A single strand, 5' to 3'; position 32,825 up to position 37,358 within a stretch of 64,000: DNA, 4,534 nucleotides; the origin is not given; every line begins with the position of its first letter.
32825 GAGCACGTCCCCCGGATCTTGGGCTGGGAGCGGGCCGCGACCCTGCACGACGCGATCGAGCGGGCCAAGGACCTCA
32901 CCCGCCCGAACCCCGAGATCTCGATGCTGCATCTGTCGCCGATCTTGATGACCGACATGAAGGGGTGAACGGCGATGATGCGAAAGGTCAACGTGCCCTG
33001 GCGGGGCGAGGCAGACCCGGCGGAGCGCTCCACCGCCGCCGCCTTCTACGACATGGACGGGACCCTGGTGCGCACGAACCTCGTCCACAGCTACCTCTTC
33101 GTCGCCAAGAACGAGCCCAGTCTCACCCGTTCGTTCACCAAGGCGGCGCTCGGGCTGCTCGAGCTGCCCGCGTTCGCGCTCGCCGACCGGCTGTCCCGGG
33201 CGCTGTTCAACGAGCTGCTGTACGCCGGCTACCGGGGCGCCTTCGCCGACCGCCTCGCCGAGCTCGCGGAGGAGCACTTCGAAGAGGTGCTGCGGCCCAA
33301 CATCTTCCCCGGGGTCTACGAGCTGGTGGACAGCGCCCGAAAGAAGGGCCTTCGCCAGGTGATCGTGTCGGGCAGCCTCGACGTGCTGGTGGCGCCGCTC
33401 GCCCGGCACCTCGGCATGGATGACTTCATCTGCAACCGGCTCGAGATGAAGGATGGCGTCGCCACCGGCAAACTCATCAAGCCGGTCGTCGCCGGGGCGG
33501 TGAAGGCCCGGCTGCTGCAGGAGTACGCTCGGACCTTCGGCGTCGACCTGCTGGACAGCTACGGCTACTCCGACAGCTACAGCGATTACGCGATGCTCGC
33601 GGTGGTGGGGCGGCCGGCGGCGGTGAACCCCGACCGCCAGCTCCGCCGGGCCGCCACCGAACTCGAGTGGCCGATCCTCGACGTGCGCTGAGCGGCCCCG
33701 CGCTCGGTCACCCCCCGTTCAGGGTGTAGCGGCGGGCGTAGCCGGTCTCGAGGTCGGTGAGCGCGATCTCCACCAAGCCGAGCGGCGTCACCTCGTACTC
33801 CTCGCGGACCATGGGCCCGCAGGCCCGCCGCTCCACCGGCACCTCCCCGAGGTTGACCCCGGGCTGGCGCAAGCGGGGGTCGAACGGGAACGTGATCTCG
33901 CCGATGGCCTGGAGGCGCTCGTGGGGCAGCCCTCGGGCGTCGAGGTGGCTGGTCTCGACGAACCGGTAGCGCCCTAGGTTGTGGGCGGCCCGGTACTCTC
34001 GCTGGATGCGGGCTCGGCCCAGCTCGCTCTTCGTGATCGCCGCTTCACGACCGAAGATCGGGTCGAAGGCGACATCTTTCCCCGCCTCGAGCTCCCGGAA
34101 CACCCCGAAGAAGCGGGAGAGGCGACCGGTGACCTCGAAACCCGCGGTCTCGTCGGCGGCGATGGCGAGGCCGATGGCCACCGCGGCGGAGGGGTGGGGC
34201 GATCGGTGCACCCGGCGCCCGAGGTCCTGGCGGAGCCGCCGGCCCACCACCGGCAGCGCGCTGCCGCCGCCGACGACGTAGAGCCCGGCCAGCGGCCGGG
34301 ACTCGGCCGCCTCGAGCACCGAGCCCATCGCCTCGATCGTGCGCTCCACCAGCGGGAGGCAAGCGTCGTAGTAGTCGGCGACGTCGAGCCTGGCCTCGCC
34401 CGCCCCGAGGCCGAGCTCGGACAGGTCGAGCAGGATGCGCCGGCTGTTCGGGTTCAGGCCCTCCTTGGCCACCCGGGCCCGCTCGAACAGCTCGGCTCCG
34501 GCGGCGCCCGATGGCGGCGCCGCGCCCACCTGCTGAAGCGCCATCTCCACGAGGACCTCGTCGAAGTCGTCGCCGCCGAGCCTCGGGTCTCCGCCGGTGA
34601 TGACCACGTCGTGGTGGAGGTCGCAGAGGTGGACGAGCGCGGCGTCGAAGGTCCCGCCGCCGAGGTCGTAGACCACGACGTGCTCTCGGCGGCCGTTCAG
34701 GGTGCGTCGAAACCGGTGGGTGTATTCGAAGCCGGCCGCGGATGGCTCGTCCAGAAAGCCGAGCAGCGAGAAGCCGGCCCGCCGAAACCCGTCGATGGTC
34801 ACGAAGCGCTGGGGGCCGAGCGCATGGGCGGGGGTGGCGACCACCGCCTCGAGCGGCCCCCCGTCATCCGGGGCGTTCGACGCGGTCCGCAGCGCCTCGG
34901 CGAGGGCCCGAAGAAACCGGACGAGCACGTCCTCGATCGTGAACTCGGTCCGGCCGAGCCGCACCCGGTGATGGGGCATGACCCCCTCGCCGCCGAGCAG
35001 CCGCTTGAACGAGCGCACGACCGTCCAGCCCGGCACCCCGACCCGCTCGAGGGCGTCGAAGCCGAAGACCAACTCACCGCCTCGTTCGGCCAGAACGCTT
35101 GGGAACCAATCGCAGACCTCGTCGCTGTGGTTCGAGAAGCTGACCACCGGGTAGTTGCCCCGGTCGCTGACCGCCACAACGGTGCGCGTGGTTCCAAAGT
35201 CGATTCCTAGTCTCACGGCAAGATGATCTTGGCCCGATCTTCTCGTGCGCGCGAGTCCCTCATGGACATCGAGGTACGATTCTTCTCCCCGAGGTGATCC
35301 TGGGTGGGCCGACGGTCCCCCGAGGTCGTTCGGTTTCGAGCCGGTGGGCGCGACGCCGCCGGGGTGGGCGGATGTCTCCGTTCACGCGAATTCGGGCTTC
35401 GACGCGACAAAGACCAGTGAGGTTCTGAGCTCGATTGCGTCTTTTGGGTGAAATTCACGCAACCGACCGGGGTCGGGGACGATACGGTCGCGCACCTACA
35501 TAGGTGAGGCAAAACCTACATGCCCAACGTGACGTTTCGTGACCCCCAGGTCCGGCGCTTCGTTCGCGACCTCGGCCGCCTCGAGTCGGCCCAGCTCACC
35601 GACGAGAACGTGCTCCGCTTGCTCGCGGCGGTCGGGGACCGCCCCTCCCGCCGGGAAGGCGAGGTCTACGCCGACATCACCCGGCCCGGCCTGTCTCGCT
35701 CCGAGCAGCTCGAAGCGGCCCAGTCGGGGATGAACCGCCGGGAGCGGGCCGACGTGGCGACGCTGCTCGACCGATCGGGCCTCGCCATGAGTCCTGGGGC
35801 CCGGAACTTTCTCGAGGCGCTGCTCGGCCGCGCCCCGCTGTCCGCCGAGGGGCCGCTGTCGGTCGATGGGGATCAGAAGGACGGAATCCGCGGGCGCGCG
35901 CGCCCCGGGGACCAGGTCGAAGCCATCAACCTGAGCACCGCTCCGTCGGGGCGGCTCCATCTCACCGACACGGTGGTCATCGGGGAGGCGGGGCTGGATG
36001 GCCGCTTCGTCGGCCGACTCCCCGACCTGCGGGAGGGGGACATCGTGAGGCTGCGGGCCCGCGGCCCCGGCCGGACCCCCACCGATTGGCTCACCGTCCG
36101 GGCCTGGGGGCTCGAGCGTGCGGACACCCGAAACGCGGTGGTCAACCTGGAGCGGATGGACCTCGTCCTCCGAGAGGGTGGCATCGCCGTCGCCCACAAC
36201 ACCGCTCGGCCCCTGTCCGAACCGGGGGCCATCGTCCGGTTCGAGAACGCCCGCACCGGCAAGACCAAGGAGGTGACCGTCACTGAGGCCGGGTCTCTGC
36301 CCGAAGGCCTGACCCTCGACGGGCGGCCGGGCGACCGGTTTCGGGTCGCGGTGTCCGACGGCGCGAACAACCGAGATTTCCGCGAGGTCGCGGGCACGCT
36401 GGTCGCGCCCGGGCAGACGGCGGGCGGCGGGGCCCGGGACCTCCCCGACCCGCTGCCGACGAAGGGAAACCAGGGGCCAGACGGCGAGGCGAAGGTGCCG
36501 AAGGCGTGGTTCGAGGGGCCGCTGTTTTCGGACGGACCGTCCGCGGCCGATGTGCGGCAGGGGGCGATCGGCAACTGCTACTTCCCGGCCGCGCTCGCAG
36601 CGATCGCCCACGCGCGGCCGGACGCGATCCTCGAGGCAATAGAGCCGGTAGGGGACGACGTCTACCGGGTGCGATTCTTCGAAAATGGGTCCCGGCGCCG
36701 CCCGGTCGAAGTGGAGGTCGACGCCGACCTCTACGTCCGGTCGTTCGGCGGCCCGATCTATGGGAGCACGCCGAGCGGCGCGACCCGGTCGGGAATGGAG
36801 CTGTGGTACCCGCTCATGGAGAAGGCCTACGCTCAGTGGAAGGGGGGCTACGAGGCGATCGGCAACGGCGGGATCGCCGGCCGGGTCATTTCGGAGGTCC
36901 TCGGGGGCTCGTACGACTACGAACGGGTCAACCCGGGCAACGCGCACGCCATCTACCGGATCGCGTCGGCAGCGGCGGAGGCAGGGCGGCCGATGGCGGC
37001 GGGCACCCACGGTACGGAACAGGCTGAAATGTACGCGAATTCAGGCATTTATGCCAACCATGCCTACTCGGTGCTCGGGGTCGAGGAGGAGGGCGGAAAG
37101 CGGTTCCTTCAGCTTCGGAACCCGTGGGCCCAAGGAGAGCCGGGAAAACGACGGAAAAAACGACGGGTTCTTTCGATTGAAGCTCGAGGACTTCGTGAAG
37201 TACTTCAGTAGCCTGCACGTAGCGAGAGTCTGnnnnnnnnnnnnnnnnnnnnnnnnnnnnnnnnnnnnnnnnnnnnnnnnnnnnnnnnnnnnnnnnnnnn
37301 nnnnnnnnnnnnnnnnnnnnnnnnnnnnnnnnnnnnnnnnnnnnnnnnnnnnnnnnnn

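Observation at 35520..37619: Frameshifted bacterial calpain-like protease coupled to a small unknown ORF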

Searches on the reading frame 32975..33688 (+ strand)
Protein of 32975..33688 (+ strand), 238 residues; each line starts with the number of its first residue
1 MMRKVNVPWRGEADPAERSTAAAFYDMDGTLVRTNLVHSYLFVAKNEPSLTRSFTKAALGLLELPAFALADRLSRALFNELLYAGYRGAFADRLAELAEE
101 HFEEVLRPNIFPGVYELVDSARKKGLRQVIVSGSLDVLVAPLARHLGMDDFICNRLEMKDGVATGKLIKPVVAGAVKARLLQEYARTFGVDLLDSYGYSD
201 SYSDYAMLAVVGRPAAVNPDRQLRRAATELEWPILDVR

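Call 4: search_protein_families(library=pfam, proteins=[window:32975-33688:+], max_evalue=0.01)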
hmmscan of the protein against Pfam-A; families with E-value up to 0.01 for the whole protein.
window:32975-33688:+ (238 aa): 3 families
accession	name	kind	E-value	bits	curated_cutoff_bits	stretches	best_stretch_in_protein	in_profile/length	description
PF12710.13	HAD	-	3e-38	132.6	27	1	23-208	1-188/189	haloacid dehalogenase-like hydrolase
PF00702.32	Hydrolase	-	2e-12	48.4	26.4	1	22-212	3-191/191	haloacid dehalogenase-like hydrolase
PF13419.12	HAD_2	-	0.0025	18.4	23.8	1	25-152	3-122/178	Haloacid dehalogenase-like hydrolase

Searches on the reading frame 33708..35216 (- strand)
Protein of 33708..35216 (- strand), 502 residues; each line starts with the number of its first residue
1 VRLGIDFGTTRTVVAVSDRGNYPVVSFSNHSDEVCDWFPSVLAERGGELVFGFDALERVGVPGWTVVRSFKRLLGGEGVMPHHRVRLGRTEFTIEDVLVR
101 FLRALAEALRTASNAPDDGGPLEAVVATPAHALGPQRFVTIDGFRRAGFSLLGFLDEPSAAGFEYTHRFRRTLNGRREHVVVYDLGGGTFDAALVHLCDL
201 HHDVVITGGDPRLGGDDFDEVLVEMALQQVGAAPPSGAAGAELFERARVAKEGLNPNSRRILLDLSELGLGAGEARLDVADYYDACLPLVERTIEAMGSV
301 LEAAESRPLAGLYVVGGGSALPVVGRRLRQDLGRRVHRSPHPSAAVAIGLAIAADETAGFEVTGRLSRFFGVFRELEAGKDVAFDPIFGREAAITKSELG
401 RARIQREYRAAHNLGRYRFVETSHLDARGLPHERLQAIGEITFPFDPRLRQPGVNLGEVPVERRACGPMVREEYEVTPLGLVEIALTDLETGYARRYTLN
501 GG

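Call 4: search_protein_families(library=pfam, proteins=[window:33708-35216:-], max_evalue=0.01)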
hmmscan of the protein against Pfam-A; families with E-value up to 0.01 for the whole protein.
window:33708-35216:- (502 aa): 2 families
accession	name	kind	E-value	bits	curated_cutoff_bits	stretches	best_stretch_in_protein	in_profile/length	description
PF00012.26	HSP70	-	4.3e-32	111.6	20.6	1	3-359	2-377/599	Hsp70 protein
PF06723.19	MreB_Mbl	-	6.8e-07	28.9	27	1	180-357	147-322/327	MreB/Mbl protein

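Call 62: search_protein_families(library=padloc, proteins=[window:33708-35216:-], max_evalue=0.01)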
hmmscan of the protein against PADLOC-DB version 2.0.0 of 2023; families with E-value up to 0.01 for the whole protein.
window:33708-35216:- (502 aa): 0 families

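Call 64: search_protein_families(library=ncbifam, proteins=[window:33708-35216:-], max_evalue=0.001)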
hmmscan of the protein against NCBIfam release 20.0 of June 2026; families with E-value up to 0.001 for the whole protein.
window:33708-35216:- (502 aa): 13 families
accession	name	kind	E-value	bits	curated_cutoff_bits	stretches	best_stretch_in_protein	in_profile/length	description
NF003520.0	PRK05183.1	subfamily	1.6e-36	126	620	1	2-359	21-384/621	Fe-S protein assembly chaperone HscA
TIGR01991.1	HscA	equivalog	9e-36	123.5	708.55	1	3-359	2-364/600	Fe-S protein assembly chaperone HscA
TIGR02350.1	prok_dnaK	equivalog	9e-31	106.9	822.55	1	3-354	3-370/596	molecular chaperone DnaK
NF001413.0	PRK00290.1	equivalog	2.2e-30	105.6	648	1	3-355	5-372/625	molecular chaperone DnaK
NF009946.0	PRK13410.1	equivalog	1.5e-26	92.9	1019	1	89-359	107-379/669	molecular chaperone DnaK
NF002399.0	PRK01433.1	equivalog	3.5e-24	85.4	743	1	123-356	143-356/595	Fe-S protein assembly chaperone HscA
NF009947.0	PRK13411.1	equivalog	6.3e-23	80.7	1002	1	123-355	135-375/662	molecular chaperone DnaK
NF008673.0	PRK11678.1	equivalog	2.8e-10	39.6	331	1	145-223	181-260/450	molecular chaperone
NF011660.0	PRK15080.1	equivalog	2e-09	37.1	182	0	283-355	201-274/277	ethanolamine utilization protein EutJ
TIGR02529.1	EutJ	subfamily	3.4e-06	26.7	152.1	0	282-352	171-238/239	ethanolamine utilization protein EutJ family protein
NF010539.0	PRK13927.1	subfamily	8.3e-06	24.9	293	0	310-357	282-329/339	rod shape-determining protein MreB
NF010540.1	PRK13929.1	exception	5.4e-05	22.4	515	0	124-353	101-323/334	rod-share determining protein MreBH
TIGR00904.1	mreB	subfamily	8.4e-05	21.8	365.75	0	181-356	153-328/334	MreB/Mrl family cell shape determining protein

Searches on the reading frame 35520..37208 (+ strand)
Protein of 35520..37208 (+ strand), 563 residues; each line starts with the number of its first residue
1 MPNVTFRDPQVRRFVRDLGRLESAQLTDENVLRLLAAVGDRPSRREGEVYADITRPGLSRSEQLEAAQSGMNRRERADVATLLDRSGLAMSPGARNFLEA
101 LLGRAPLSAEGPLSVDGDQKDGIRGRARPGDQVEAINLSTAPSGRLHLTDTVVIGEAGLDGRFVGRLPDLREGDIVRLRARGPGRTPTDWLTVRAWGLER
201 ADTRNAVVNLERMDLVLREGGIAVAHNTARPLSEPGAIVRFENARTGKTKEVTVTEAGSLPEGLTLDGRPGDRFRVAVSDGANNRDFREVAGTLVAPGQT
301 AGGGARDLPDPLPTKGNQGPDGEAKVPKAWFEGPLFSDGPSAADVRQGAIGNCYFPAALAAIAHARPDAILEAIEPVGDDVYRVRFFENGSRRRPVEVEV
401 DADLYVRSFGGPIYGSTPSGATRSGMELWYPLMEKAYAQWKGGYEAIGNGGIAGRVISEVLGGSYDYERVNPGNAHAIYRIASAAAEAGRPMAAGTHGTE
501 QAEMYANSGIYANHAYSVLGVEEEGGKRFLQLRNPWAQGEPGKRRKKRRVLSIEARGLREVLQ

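Call 18: search_protein_families(library=ncbifam, proteins=[window:35520-37208:+], max_evalue=1)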
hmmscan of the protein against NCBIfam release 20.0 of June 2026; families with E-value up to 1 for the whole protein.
window:35520-37208:+ (563 aa): 0 families

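Call 33: list_cluster_members(proteins=[window:35520-37208:+, window:37233-37616:+, window:32975-33688:+, P0001, P0002])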
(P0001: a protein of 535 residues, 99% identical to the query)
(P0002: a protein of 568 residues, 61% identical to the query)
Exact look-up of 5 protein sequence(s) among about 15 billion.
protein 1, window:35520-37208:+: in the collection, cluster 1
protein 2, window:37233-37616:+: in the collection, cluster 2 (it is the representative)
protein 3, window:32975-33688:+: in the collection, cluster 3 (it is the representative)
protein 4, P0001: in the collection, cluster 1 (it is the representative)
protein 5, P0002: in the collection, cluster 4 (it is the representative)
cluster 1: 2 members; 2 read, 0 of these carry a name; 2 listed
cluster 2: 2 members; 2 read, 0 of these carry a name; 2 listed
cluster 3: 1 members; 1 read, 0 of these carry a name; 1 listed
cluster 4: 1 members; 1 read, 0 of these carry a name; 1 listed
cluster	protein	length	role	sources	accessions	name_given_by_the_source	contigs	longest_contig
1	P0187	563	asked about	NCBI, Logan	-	-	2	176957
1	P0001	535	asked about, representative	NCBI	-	-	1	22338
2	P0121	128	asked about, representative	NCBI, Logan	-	-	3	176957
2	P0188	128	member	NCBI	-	-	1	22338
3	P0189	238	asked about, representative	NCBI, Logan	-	-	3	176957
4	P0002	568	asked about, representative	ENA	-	-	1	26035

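Call 62: search_protein_families(library=padloc, proteins=[window:35520-37208:+], max_evalue=0.01)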
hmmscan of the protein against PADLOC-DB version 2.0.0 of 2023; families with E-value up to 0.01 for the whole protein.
window:35520-37208:+ (563 aa): 0 families
